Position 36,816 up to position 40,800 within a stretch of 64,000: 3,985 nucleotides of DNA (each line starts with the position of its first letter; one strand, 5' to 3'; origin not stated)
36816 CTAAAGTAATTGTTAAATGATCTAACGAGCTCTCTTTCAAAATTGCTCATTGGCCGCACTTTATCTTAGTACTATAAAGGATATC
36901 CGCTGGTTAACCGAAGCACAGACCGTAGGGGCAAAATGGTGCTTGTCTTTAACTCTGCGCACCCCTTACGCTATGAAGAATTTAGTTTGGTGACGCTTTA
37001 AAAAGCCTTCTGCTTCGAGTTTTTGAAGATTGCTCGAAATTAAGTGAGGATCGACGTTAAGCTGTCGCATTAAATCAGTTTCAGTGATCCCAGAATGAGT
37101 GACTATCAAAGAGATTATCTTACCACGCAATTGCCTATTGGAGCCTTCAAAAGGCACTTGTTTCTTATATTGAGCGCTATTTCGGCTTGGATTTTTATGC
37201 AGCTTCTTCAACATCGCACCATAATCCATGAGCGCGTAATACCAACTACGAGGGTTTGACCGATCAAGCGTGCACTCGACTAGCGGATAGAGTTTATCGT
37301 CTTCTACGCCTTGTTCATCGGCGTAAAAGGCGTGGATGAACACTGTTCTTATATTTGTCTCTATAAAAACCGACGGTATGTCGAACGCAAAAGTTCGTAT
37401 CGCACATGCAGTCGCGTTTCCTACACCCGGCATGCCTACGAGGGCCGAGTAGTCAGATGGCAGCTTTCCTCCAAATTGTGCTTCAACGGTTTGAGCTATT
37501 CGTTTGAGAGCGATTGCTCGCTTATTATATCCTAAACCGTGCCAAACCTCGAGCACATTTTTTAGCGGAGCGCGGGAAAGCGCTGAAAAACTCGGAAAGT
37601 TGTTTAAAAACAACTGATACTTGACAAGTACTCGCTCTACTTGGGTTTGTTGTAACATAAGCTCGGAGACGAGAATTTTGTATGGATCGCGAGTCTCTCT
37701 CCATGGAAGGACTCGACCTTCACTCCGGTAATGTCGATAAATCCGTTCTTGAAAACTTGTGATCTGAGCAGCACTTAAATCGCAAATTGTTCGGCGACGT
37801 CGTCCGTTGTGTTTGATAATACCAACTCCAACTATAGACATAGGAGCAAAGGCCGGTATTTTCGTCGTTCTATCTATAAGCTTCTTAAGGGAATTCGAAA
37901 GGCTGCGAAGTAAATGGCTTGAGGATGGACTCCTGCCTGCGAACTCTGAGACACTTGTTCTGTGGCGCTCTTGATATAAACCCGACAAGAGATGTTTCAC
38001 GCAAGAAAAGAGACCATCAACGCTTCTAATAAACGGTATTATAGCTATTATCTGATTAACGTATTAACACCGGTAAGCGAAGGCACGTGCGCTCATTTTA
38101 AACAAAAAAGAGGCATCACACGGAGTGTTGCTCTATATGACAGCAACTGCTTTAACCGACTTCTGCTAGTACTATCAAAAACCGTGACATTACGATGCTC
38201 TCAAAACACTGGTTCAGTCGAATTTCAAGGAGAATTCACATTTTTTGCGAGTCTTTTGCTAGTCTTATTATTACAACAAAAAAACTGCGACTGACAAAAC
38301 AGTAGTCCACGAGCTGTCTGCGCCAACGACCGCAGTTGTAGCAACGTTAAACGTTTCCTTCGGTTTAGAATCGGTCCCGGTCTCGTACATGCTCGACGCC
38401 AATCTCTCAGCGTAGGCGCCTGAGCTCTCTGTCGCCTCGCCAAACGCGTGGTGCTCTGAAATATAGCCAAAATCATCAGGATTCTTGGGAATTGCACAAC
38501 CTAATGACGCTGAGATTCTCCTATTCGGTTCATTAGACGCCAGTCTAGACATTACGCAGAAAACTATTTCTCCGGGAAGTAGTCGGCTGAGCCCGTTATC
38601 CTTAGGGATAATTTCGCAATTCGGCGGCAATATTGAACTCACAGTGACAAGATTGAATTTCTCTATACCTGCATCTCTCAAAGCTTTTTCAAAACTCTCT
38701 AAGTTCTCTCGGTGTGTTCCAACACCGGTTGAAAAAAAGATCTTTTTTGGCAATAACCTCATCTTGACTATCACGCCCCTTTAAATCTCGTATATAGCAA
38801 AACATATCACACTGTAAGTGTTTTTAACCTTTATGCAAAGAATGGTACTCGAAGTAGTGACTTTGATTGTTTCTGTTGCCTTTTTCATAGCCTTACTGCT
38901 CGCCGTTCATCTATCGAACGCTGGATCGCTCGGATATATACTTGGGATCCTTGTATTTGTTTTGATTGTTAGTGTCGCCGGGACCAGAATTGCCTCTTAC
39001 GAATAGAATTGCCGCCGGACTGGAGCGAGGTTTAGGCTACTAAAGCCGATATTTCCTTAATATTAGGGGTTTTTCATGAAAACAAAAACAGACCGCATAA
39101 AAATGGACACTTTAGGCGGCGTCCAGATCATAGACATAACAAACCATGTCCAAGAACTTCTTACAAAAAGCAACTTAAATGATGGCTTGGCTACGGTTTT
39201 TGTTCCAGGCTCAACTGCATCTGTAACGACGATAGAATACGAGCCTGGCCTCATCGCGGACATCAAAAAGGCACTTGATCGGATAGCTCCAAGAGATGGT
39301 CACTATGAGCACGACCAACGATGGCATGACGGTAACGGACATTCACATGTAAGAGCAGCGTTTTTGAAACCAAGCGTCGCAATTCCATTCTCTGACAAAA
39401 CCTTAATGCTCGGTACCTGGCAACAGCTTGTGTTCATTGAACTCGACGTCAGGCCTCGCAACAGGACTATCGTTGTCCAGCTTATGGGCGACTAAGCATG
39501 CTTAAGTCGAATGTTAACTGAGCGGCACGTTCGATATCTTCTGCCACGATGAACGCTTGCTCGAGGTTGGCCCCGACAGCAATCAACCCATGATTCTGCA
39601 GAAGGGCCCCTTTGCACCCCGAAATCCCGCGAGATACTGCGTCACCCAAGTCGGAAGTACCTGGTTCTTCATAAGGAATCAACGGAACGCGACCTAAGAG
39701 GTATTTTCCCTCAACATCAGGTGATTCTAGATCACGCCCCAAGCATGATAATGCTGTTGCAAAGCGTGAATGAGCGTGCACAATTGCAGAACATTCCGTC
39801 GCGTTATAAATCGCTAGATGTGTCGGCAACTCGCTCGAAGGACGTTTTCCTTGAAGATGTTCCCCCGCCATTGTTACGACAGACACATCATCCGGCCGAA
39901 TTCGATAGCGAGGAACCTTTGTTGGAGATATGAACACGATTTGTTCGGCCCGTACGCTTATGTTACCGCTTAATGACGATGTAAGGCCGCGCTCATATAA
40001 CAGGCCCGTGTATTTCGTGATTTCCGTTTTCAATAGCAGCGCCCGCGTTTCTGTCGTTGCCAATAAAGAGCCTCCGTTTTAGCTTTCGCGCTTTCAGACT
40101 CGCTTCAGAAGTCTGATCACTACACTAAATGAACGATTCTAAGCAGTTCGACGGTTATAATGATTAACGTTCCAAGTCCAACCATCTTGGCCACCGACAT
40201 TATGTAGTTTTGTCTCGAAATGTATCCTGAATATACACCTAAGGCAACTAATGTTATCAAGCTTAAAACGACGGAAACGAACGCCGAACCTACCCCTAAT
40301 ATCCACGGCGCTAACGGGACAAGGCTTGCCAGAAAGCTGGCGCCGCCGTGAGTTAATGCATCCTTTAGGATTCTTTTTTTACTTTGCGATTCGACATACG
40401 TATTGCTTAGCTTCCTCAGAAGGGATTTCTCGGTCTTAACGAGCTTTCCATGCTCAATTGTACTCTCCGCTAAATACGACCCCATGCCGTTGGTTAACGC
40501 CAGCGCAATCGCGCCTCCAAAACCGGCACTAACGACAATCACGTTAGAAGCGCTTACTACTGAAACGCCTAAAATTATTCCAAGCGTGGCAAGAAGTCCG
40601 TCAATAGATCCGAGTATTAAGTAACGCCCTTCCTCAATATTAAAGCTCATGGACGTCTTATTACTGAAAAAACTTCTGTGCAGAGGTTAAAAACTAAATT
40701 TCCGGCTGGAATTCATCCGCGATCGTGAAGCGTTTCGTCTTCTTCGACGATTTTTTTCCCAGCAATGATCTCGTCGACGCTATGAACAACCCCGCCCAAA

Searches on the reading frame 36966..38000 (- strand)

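Call 33: search_protein_families(library=pfam, proteins=[window:36966-38000:-], max_evalue=0.000001)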
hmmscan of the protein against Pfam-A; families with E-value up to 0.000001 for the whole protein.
window:36966-38000:- (344 aa): 1 family
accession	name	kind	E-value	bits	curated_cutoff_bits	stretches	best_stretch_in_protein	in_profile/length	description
PF00730.31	HhH-GPD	-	1.9e-09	38.3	26.2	1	111-230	1-92/108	HhH-GPD superfamily base excision DNA repair protein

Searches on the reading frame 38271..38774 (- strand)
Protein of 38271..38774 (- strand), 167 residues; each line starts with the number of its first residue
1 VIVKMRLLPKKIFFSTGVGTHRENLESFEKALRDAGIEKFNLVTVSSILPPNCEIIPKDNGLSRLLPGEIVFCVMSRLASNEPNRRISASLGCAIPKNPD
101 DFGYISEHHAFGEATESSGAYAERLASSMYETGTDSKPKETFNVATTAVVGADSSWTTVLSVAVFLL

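Call 33: search_protein_families(library=pfam, proteins=[window:38271-38774:-], max_evalue=0.000001)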
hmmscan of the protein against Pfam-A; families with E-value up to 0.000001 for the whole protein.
window:38271-38774:- (167 aa): 1 family
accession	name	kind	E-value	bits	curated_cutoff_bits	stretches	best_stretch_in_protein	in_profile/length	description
PF01862.21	PvlArgDC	-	3.7e-57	193.2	22.7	1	8-165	1-160/161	Pyruvoyl-dependent arginine decarboxylase (PvlArgDC)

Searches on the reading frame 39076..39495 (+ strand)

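Call 33: search_protein_families(library=pfam, proteins=[window:39076-39495:+], max_evalue=0.000001)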
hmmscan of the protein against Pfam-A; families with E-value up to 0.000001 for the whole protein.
window:39076-39495:+ (139 aa): 1 family
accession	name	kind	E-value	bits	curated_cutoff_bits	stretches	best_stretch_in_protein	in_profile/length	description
PF01894.22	UPF0047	-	1.2e-35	122.6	27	1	20-135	1-116/117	Uncharacterised protein family UPF0047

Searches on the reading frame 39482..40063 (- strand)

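Call 33: search_protein_families(library=pfam, proteins=[window:39482-40063:-], max_evalue=0.000001)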
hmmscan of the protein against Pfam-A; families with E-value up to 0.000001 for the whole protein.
window:39482-40063:- (193 aa): 1 family
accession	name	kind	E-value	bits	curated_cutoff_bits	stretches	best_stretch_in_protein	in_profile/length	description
PF00596.27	Aldolase_II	-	3.2e-45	154.7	22.2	1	14-183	2-181/183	Class II Aldolase and Adducin N-terminal domain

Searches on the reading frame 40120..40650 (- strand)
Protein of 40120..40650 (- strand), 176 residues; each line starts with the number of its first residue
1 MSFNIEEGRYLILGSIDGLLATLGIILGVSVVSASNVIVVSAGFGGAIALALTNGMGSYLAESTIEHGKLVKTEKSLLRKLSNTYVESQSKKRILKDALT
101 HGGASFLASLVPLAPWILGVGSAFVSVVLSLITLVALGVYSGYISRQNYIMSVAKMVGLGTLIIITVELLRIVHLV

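Call 33: search_protein_families(library=pfam, proteins=[window:40120-40650:-], max_evalue=0.000001)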
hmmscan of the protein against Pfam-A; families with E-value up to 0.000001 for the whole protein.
window:40120-40650:- (176 aa): 1 family
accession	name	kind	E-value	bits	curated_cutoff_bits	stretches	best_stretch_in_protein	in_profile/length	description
PF01988.24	VIT1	-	4.5e-15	56.5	28.1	2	88-162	127-204/214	VIT family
